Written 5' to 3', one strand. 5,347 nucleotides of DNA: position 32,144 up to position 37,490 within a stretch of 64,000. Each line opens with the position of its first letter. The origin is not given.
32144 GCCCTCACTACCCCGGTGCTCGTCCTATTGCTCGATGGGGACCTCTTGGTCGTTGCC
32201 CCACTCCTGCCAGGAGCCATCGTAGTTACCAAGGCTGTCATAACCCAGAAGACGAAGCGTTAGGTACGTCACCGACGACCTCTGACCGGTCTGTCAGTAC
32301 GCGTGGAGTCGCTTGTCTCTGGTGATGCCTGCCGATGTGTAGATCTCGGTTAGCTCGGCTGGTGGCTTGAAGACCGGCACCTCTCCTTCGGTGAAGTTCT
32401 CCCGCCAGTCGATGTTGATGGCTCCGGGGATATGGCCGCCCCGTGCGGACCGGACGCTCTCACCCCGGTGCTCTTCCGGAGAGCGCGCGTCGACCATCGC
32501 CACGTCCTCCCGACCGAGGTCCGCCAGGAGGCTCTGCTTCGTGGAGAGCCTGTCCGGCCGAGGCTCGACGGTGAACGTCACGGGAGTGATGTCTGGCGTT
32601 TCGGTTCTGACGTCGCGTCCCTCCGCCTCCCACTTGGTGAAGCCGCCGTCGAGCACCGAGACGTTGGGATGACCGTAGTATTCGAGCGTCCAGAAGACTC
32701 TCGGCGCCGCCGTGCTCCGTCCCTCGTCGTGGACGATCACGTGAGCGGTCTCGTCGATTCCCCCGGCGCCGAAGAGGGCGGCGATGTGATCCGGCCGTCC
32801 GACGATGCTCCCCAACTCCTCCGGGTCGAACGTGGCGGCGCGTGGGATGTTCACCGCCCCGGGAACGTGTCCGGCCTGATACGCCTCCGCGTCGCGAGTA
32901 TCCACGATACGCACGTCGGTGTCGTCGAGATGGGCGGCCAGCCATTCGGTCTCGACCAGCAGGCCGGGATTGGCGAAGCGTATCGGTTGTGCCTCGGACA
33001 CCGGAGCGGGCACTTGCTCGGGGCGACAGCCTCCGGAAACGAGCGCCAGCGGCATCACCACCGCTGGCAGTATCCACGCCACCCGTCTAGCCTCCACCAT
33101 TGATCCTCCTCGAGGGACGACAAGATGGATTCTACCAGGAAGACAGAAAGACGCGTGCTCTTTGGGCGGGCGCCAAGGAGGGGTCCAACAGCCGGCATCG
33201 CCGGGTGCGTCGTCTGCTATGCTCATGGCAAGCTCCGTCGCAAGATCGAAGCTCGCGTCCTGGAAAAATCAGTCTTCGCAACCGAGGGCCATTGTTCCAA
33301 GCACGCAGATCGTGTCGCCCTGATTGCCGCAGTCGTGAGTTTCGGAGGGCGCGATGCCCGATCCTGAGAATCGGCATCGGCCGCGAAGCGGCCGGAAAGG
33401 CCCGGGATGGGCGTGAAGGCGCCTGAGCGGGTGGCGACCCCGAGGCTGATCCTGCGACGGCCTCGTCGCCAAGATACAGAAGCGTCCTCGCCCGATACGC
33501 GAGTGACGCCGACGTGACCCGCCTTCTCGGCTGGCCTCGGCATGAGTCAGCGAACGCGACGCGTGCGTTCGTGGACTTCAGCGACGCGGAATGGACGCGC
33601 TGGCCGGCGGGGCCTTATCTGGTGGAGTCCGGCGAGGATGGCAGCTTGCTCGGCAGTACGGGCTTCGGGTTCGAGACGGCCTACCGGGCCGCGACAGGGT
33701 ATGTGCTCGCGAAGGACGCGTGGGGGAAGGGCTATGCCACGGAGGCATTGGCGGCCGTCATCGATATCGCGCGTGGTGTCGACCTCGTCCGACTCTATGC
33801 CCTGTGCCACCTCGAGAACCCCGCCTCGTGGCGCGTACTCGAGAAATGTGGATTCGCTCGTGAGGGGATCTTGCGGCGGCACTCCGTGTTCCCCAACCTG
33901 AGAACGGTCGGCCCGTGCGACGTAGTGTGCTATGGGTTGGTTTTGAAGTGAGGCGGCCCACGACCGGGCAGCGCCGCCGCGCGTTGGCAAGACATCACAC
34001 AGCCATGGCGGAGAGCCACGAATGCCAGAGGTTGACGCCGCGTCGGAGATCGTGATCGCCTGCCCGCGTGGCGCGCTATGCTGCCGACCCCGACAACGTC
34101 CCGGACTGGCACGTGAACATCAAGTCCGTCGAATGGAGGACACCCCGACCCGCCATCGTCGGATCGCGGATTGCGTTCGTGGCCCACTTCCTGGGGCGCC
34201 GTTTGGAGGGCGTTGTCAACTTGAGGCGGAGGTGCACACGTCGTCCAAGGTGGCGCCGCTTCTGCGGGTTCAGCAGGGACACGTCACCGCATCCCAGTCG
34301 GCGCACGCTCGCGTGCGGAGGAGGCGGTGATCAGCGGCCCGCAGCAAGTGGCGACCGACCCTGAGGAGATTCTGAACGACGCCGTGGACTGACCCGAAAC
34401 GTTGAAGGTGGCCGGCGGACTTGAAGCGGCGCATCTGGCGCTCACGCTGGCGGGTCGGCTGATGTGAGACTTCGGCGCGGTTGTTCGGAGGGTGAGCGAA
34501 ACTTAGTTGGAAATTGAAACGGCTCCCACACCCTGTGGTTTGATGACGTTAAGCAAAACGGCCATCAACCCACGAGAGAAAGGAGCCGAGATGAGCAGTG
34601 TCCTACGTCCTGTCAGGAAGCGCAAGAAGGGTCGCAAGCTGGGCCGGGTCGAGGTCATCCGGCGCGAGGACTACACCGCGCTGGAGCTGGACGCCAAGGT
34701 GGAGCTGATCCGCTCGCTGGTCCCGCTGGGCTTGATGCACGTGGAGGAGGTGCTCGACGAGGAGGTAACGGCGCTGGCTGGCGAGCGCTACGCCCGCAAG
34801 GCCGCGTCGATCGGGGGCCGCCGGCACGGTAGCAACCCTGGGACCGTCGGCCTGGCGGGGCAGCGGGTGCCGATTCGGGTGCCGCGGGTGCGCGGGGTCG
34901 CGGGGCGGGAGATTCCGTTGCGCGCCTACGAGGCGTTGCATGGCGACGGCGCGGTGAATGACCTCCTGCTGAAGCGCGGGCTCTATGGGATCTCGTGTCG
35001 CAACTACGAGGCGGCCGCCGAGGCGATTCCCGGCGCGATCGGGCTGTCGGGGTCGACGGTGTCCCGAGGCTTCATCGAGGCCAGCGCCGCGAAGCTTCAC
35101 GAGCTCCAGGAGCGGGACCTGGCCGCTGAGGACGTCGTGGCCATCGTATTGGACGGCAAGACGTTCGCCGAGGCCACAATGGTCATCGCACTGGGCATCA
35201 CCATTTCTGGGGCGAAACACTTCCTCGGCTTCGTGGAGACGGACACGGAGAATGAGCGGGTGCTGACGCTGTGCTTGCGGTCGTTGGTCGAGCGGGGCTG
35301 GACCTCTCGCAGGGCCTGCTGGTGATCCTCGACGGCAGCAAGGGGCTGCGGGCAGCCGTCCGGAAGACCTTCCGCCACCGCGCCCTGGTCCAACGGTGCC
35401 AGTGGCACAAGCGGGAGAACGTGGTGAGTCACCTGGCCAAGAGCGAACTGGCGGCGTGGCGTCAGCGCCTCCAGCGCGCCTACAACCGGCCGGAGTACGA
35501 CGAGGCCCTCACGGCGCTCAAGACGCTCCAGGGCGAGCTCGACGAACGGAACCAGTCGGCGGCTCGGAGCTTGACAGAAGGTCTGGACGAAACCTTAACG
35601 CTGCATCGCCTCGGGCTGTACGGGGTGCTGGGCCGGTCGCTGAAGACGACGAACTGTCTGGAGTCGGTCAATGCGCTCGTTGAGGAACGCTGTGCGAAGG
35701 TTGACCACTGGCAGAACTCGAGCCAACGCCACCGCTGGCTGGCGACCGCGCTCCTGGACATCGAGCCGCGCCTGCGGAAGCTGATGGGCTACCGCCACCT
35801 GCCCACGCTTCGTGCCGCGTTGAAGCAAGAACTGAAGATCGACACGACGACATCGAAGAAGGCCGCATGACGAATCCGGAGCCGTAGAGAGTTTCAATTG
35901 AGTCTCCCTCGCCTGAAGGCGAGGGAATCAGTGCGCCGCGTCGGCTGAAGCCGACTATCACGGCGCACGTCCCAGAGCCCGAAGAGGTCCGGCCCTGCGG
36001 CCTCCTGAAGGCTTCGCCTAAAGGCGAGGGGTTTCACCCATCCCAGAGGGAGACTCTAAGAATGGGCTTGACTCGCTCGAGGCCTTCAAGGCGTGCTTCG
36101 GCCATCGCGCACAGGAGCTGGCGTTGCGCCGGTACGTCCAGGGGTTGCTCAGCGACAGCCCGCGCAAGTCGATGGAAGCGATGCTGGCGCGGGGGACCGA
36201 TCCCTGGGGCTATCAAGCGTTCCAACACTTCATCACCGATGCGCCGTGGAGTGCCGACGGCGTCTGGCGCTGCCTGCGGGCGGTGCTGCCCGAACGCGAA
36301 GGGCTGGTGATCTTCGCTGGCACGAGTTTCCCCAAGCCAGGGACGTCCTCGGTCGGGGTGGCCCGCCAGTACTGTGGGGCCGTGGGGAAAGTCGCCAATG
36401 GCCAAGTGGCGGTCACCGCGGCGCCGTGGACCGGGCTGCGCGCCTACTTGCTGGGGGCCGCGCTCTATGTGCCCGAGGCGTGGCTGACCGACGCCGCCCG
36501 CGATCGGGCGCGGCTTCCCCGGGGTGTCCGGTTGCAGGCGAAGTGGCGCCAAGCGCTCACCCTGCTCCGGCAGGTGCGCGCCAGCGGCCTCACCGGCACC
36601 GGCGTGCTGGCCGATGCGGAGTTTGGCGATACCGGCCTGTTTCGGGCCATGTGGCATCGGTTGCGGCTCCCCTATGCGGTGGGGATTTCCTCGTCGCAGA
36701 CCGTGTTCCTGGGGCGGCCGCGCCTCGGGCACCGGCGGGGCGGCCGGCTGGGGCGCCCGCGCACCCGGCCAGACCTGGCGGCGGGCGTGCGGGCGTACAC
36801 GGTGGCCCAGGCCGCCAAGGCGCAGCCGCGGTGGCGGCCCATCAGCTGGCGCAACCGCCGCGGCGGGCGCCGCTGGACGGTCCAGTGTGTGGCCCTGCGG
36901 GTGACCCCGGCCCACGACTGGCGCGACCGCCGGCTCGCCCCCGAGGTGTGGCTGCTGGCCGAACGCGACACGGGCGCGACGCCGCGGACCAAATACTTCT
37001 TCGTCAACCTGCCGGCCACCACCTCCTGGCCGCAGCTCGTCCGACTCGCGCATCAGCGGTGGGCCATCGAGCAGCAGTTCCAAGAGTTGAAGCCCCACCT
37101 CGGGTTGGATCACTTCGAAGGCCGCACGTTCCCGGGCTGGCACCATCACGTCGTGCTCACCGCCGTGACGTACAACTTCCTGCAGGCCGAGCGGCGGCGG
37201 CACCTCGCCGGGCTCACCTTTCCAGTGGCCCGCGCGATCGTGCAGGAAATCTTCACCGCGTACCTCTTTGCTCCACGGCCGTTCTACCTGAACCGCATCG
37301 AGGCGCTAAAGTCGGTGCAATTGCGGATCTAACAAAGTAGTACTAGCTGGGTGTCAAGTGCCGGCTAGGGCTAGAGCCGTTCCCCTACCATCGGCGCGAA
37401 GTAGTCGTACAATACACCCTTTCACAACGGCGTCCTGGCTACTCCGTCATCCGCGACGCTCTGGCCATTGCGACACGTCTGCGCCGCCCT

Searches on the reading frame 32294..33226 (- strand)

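Call 58: search_protein_families(library=pfam, proteins=[window:32294-33226:-], max_evalue=0.001)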
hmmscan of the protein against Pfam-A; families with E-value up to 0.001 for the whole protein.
window:32294-33226:- (310 aa): 1 family
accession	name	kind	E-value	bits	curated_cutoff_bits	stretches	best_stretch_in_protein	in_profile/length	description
PF00581.25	Rhodanese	-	4.9e-31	107.6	22.2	2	93-202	2-102/102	Rhodanese-like domain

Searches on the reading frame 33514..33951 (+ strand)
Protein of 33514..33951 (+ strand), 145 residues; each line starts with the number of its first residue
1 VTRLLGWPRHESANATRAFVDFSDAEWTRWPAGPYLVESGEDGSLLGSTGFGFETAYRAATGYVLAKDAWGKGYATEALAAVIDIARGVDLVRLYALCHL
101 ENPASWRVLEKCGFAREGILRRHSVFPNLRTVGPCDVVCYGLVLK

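Call 58: search_protein_families(library=pfam, proteins=[window:33514-33951:+], max_evalue=0.001)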
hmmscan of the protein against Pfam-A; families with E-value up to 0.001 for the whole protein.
window:33514-33951:+ (145 aa): 2 families
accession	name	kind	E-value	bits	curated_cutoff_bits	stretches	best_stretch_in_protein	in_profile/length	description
PF13302.13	Acetyltransf_3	-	1.1e-19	72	25.4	1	7-114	28-137/138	Acetyltransferase (GNAT) domain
PF00583.31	Acetyltransf_1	-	7.9e-13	49.1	20.7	1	21-114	18-116/116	Acetyltransferase (GNAT) family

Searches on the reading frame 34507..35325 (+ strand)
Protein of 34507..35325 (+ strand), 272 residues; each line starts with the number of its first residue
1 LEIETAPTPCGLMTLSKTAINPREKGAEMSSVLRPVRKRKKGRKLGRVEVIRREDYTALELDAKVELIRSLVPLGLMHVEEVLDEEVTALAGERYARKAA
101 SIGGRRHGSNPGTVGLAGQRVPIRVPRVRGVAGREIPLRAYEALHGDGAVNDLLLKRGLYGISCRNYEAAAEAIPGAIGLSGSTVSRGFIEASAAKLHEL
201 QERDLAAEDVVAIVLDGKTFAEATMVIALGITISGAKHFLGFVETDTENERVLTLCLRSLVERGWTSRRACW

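Call 10: search_protein_families(library=pfam, proteins=[window:34507-35325:+], max_evalue=0.01)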
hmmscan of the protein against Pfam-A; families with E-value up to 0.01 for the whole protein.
window:34507-35325:+ (272 aa): 1 family
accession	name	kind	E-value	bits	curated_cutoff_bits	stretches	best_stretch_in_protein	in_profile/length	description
PF00872.24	Transposase_mut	-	5.2e-12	45.8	21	1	62-265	20-223/379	Transposase, Mutator family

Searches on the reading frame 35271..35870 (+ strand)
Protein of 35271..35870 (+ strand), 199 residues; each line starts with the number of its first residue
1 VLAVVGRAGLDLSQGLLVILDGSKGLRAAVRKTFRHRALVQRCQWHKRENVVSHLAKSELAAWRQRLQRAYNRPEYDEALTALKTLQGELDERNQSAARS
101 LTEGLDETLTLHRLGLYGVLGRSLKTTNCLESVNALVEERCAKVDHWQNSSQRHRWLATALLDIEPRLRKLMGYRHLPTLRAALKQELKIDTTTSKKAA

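Call 10: search_protein_families(library=pfam, proteins=[window:35271-35870:+], max_evalue=0.01)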
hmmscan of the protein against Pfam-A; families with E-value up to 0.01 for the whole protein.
window:35271-35870:+ (199 aa): 2 families
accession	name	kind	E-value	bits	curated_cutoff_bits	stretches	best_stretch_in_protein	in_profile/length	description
PF00872.24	Transposase_mut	-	9e-18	64.7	21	1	14-163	225-371/379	Transposase, Mutator family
PF20283.3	CTD7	-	0.0062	17.2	27.6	0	27-101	16-81/126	C-terminal domain 7 of the ABC-three component (ABC-3C) systems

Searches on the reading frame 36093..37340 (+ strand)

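Call 10: search_protein_families(library=pfam, proteins=[window:36093-37340:+], max_evalue=0.01)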
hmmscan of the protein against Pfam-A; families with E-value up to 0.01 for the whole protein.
window:36093-37340:+ (415 aa): 0 families

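Call 58: search_protein_families(library=pfam, proteins=[window:36124-37332:+], max_evalue=0.001)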
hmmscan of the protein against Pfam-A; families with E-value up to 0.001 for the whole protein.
window:36124-37332:+ (402 aa): 2 families
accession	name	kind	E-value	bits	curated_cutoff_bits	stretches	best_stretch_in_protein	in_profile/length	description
PF13546.12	DDE_5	-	1.6e-49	169.3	27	1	2-245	16-268/272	DDE superfamily endonuclease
PF01609.27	DDE_Tnp_1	-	2.3e-10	41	23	1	142-352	63-200/200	Transposase DDE domain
